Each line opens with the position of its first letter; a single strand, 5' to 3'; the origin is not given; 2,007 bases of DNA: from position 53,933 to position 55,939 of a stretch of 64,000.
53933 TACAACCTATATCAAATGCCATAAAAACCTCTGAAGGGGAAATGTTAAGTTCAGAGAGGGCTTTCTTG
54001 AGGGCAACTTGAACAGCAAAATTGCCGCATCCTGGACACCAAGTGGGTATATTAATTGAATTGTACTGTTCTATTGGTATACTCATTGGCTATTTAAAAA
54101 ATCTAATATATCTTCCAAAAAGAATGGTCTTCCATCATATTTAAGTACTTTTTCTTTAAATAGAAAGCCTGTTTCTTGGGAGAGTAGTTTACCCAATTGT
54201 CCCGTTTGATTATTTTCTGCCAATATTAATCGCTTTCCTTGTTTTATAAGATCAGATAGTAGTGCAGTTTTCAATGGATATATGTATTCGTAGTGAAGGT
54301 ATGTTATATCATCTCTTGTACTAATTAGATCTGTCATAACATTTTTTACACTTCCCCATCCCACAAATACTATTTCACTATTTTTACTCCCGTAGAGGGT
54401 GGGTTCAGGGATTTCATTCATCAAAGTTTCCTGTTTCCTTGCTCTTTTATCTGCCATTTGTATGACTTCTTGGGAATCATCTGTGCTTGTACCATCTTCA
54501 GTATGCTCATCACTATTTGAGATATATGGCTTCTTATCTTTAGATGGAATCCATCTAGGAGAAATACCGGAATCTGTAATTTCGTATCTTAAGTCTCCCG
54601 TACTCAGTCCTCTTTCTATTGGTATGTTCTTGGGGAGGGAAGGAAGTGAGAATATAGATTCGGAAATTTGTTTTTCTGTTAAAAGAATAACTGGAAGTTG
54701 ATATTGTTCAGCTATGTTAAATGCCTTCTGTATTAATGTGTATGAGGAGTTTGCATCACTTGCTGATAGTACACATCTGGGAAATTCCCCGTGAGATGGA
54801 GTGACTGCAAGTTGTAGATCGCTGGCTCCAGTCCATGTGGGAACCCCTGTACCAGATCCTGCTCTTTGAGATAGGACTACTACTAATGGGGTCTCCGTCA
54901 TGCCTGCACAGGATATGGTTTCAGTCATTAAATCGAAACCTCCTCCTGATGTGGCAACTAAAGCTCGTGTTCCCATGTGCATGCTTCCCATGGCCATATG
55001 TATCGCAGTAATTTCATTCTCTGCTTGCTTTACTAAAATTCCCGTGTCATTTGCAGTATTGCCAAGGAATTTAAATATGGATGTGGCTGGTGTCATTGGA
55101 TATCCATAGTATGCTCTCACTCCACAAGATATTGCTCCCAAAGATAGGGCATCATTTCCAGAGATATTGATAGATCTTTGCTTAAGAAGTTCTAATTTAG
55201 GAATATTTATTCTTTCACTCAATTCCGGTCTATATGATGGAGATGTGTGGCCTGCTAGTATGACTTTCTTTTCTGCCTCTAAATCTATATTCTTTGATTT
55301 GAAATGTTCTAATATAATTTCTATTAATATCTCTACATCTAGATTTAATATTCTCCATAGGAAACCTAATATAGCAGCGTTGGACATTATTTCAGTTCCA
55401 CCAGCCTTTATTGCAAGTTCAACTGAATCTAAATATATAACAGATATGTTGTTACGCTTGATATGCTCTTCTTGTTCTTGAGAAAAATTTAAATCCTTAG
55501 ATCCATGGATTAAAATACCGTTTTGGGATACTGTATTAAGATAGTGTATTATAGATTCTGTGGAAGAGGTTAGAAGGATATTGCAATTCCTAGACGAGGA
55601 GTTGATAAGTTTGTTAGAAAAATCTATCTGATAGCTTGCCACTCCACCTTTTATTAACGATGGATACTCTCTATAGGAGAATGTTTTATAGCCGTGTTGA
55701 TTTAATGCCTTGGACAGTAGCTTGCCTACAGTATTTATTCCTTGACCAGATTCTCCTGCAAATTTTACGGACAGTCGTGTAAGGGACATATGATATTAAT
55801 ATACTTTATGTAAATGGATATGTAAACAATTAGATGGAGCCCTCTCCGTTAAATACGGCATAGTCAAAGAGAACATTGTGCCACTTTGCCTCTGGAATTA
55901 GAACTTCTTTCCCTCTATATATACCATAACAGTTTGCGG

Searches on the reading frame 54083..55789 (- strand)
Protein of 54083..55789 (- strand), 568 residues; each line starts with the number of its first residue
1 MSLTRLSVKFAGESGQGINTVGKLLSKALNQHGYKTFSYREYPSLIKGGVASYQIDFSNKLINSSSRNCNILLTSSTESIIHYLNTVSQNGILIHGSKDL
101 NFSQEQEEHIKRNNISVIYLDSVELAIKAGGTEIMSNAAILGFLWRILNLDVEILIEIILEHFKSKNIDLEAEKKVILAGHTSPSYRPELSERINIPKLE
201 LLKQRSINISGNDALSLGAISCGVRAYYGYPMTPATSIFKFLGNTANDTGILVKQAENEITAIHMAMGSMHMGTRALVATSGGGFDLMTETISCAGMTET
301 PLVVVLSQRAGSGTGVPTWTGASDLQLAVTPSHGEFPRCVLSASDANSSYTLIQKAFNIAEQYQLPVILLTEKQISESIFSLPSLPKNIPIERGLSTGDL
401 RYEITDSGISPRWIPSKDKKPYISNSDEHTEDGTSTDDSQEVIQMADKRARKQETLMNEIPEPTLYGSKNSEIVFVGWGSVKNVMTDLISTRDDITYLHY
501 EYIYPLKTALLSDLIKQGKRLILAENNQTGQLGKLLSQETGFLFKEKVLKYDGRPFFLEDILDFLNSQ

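Call 56: search_protein_families(library=ncbifam, proteins=[window:54083-55789:-], max_evalue=0.00001)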
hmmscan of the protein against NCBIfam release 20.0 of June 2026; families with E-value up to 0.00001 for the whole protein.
window:54083-55789:- (568 aa): 15 families
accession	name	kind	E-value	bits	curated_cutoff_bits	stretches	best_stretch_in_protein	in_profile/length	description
TIGR03710.1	OAFO_sf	subfamily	5.3e-148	494.1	482.75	1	6-563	2-559/561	2-oxoacid:acceptor oxidoreductase subunit alpha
NF041170.1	Oxoac_fdxalpha_Archa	equivalog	1.4e-108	364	800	2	132-563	165-617/636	2-oxoacid:ferredoxin oxidoreductase subunit alpha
NF006412.0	PRK08659.1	equivalog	5.8e-55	187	411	1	207-565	6-373/378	2-oxoacid:acceptor oxidoreductase subunit alpha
NF007206.0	PRK09627.1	equivalog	1.1e-40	139.8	579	1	205-562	2-369/375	2-oxoglutarate synthase subunit alpha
NF005507.0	PRK07119.1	subfamily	1.6e-37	129.2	399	1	207-375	5-173/352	3-methyl-2-oxobutanoate dehydrogenase subunit VorB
TIGR03336.1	IOR_alpha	equivalog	6.7e-15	54.4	650.9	1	210-377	6-167/595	indolepyruvate ferredoxin oxidoreductase subunit alpha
NF040682.1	PorA_Arch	equivalog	1.3e-11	44.1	550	1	209-536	6-331/387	pyruvate synthase subunit PorA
NF006232.0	PRK08366.1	equivalog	1.4e-11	43.7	646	1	208-375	9-172/394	2-ketoisovalerate ferredoxin oxidoreductase subunit alpha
NF006323.0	PRK08537.1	equivalog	1.7e-08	34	235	1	5-153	2-149/181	2-oxoacid:ferredoxin oxidoreductase subunit gamma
NF007201.0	PRK09622.1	equivalog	1.4e-07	30.8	590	1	224-368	28-170/405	2-oxoacid:ferredoxin oxidoreductase subunit alpha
NF005322.0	PRK06853.1-2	equivalog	2.2e-07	30.8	237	1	5-182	5-191/197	indolepyruvate oxidoreductase subunit beta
TIGR02175.1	PorC_KorC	subfamily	2.4e-07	30.7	81.1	1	7-172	3-165/177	2-oxoacid:acceptor oxidoreductase, gamma subunit, pyruvate/2-ketoisovalerate family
NF006233.0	PRK08367.1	equivalog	5.4e-07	28.8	625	1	210-362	8-156/394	pyruvate ferredoxin oxidoreductase subunit alpha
NF006275.0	PRK08441.1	equivalog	3.2e-06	26.8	216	1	6-166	3-162/185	2-oxoglutarate-acceptor oxidoreductase subunit OorC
NF005325.0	PRK06853.1-5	equivalog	6.7e-06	26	230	0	6-171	4-180/192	indolepyruvate oxidoreductase subunit beta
